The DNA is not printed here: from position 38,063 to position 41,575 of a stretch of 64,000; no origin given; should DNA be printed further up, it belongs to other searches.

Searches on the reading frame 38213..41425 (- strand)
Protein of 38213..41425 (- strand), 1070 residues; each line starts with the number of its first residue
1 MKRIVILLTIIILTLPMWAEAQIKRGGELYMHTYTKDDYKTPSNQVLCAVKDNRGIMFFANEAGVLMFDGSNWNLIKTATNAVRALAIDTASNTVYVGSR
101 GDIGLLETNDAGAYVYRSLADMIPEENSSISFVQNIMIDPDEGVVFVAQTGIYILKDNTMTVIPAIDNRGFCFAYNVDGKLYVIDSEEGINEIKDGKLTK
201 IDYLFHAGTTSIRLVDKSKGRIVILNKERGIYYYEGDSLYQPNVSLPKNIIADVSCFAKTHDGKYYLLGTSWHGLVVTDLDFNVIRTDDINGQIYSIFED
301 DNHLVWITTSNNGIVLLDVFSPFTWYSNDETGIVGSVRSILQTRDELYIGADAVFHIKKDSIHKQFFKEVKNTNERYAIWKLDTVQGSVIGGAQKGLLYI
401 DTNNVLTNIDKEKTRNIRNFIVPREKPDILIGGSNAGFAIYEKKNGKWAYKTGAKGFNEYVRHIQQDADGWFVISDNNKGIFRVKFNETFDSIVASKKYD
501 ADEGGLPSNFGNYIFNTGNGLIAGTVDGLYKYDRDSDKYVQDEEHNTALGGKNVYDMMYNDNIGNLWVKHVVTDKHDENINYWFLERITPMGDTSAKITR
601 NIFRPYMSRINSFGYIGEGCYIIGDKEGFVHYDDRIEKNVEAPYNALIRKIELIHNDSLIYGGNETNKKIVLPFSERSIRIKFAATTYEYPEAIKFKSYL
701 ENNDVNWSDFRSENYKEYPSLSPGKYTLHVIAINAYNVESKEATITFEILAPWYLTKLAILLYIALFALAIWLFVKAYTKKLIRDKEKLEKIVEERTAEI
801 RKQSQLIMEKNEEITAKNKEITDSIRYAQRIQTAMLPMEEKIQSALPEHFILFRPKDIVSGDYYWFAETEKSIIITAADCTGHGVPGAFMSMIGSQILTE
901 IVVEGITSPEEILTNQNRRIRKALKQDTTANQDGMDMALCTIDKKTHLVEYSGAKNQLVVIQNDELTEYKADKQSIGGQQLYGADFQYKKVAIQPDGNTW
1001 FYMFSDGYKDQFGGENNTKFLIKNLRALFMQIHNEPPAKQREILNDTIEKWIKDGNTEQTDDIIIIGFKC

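Call 15: search_protein_families(library=pfam, proteins=[window:38213-41425:-], max_evalue=0.001)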
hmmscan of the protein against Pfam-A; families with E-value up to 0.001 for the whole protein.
window:38213-41425:- (1070 aa): 3 families
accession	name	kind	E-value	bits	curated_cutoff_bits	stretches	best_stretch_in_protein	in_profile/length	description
PF07228.17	SpoIIE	-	9.5e-16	58.7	25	1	871-1067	3-188/192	Stage II sporulation protein E (SpoIIE)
PF07494.17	Reg_prop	-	7.3e-08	32.2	20.4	0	291-311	4-24/24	Two component regulator propeller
PF07495.19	Y_Y_Y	-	2e-07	31.2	26.6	1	688-750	2-65/65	Y_Y_Y domain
